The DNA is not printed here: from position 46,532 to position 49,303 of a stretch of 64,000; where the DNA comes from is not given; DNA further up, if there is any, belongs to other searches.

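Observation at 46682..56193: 2,487-bp near-perfect direct repeat gives two giant surface genes the same 820-aa tail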

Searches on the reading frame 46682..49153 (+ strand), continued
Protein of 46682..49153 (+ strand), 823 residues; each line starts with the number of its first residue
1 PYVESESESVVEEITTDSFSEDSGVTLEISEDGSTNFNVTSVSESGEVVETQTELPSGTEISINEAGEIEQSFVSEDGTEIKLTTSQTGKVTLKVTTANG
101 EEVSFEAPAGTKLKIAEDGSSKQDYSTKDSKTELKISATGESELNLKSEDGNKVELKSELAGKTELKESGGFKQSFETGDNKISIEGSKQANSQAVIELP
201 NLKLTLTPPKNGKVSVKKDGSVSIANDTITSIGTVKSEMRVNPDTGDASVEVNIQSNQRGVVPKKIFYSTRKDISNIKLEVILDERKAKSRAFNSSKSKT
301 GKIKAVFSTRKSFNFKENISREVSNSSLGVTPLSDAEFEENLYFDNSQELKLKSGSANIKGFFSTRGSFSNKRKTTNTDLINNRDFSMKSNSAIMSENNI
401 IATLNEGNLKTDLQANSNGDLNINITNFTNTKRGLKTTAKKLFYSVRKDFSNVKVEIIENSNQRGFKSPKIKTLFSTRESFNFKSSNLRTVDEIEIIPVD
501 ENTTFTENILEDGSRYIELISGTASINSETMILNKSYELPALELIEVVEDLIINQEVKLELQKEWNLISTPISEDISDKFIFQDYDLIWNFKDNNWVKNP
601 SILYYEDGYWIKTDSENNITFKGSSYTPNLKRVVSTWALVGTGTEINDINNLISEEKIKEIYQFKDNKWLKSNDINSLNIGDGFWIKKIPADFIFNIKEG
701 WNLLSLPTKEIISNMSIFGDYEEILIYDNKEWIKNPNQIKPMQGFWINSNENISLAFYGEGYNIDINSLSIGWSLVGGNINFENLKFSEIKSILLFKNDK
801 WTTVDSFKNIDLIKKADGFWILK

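Call 35: find_encoding_contigs(protein=P0011, flank=10000)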
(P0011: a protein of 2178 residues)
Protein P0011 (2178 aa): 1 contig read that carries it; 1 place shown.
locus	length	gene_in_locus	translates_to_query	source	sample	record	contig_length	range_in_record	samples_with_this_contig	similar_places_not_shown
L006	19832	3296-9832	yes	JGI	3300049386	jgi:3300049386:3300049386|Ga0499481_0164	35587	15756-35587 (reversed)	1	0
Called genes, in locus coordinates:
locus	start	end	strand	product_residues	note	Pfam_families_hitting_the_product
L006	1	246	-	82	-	?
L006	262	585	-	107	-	-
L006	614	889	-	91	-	PF09442:DUF2018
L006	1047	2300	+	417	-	PF00919:UPF0004, PF04055:Radical_SAM, PF18693:TRAM_2 (weak)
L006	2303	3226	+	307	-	PF12784:PDDEXK_2, PF27070:HTH_Rpn_C (weak)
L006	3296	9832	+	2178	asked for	PF00415:RCC1, PF13540:RCC1_2, PF25390:WD40_RLD, PF00415:RCC1, PF13540:RCC1_2, PF00415:RCC1, PF13540:RCC1_2, PF00415:RCC1, +5 more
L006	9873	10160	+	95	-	PF03992:ABM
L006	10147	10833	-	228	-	PF02348:CTP_transf_3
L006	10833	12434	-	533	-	PF00106:adh_short (weak), PF01073:3Beta_HSD, PF01370:Epimerase, PF02719:Polysacc_synt_2, PF04321:RmlD_sub_bind, PF16363:GDP_Man_Dehyd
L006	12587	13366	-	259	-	PF03740:PdxJ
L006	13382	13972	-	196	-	-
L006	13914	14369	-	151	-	PF08334:T2SSG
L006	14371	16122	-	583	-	PF05157:MshEN, PF00437:T2SSE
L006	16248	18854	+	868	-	PF00753:Lactamase_B (weak), PF23023:Anti-Pycsar_Apyc1, PF12706:Lactamase_B_2 (weak), PF00027:cNMP_binding, PF01814:Hemerythrin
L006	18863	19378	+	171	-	PF13238:AAA_18, PF01202:SKI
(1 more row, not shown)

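Call 39: find_encoding_contigs(protein=P0007, flank=10000)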
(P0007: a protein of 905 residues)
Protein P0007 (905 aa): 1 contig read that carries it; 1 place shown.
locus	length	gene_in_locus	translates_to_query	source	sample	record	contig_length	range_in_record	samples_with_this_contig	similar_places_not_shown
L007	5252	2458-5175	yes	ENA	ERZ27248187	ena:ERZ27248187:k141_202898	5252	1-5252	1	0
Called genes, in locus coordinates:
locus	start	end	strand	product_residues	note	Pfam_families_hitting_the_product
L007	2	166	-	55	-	?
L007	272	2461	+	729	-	PF13385:Laminin_G_3, PF16656:Pur_ac_phosph_N (faint), PF00041:fn3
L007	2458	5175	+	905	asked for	PF20578:aBig_2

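Call 40: find_encoding_contigs(protein=P0008, flank=10000)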
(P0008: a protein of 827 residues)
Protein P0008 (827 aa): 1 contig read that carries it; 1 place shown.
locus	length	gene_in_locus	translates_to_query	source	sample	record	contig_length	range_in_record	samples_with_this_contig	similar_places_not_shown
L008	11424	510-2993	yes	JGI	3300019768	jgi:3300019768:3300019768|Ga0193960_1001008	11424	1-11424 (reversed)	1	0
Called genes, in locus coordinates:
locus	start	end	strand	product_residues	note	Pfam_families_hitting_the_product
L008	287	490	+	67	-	-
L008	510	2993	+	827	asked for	-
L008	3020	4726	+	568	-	PF02696:SelO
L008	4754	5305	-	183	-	PF14378:PAP2_3 (weak), PF01569:PAP2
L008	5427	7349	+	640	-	PF00456:Transketolase_N, PF13292:DXP_synthase_N (weak), PF02779:Transket_pyr, PF22613:Transketolase_C_1, PF02780:Transketolase_C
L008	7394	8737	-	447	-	PF00289:Biotin_carb_N, PF02222:ATP-grasp, PF02786:CPSase_L_D2, PF07478:Dala_Dala_lig_C, PF08443:RimK (weak), PF02785:Biotin_carb_C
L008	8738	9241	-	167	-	PF00364:Biotin_lipoyl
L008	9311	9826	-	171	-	PF00710:Asparaginase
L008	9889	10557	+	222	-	PF00484:Pro_CA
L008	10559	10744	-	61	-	-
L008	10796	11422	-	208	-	?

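Call 46: find_encoding_contigs(protein=P0017, flank=10000)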
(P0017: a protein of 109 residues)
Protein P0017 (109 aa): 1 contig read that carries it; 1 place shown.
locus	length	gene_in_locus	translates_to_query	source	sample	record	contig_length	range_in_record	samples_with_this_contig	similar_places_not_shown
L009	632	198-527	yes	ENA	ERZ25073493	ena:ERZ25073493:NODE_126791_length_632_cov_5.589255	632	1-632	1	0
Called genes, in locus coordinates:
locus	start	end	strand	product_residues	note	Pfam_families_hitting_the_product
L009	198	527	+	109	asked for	-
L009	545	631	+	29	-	?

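Call 54: find_related_loci(query=A5, collection=metagenome_contigs, flank=10000)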
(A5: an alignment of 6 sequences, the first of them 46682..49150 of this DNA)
Query A5 (823 aa) in metagenome_contigs; peptide patterns used: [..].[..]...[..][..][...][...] (x = any residue, [..] = any of these).
213 stretches matched a pattern; 1 encode a relative of the query (tblastn E <= 1e-3); 1 distinct loci.
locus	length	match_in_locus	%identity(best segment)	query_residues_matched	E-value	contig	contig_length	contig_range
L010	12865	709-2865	32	51-820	1e-105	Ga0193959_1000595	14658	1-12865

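Call 67: fold_search(model_id=the predicted structure, library=pdb)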
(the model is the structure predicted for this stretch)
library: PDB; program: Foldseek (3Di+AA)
matches with E <= 10: 740; with E <= 0.001: 12
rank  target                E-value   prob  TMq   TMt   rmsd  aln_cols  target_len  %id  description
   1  8y9c_B                3.4e-04  0.69  0.09  0.05  19.1       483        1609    9  De novo design mini-binder in complex with TcdB4 (released 2024-08-28)
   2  8q83_B                4.7e-04  0.90  0.07  0.14  20.0       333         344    8  Photorhabdus laumondii lectin PLL5 in complex with alpha-methyl-fucoside (released 2025-03-05)
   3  3ec5                  5.0e-04  0.89  0.07  0.15  19.0       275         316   15  The crystal structure of Thioflavin-T (ThT) binding OspA mutant (released 2009-02-03)
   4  3eex_A                6.0e-04  0.89  0.08  0.16  19.6       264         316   17  The crystal structure of OspA mutant (released 2009-09-08)
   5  6t96                  6.3e-04  0.92  0.08  0.15  20.5       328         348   10  Photorhabdus laumondii subsp. laumondii lectin PLL3 (released 2019-12-25)
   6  9jsa_A                6.3e-04  0.91  0.07  0.15  17.5       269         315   16  CatPSAM-H8 (released 2025-10-01)
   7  3cka_A                6.3e-04  0.84  0.07  0.14  18.5       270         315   15  The crystal structure of OspA mutant (released 2009-03-17)
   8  8q83_A                7.3e-04  0.91  0.07  0.15  20.7       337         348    9  Photorhabdus laumondii lectin PLL5 in complex with alpha-methyl-fucoside (released 2025-03-05)
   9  6rg2_A                8.0e-04  0.85  0.08  0.14  19.4       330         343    8  Photorhabdus laumondii lectin PLL2 in complex with 3-O-methyl-D-glucose (released 2020-07-01)
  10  5z1o_A                8.8e-04  0.84  0.08  0.16  19.0       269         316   14  Crystal structure of an OspA mutant (released 2019-01-02)
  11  6fhx_A                9.7e-04  0.85  0.08  0.14  19.7       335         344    8  Photorhabdus asymbiotica lectin (PHL) in complex with synthetic C-fucoside (released 2019-01-30)
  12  6rg2_B                9.7e-04  0.84  0.07  0.14  19.7       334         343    8  Photorhabdus laumondii lectin PLL2 in complex with 3-O-methyl-D-glucose (released 2020-07-01)
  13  8q83_C                1.0e-03  0.87  0.07  0.15  20.0       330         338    8  Photorhabdus laumondii lectin PLL5 in complex with alpha-methyl-fucoside (released 2025-03-05)
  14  2oy7                  1.4e-03  0.75  0.07  0.14  18.2       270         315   14  The crystal structure of OspA mutant (released 2008-03-04)
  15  3o4g_A                1.5e-03  0.84  0.08  0.11  20.8       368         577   10  Structure and Catalysis of Acylaminoacyl Peptidase (released 2010-11-17)
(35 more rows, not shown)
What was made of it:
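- On OspA-like single-layer beta-sheet: Foldseek E ~5e-4 (call 67).
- Closest known: Borrelia OspA single-layer beta-sheet. Same: The first ~240 tail residues are predicted as a long antiparallel beta-meander, and Foldseek's best PDB hits include native and engineered, extended OspA (call 67).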

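Call 87: search_solved_structures(query=A5, max_evalue=1)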
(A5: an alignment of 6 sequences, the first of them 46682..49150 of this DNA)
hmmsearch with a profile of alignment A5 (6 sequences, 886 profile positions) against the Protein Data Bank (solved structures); distinct sequences matched with E-value up to 1: 7.
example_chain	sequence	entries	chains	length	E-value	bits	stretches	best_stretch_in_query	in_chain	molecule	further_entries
3p6j_A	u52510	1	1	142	0.13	13.4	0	165-227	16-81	de novo designed beta-trefoil architecture with symmetric primary structure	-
3o4c_A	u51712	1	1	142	0.19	12.8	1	174-233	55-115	de novo designed beta-trefoil architecture with symmetric primary structure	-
3p6i_A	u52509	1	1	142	0.19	12.8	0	169-228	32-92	de novo designed beta-trefoil architecture with symmetric primary structure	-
3snv_A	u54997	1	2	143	0.24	12.5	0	174-226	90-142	Symfoil-4T/Permutation #1 synthetic protein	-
4f34_A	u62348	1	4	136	0.57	11.3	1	171-234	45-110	de novo protein Symfoil-4V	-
3x37_A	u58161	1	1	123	0.79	10.8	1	669-709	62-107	ZYRO0C14696p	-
3o4b_A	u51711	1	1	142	0.82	10.8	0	169-233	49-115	de novo designed beta-trefoil architecture with symmetric primary structure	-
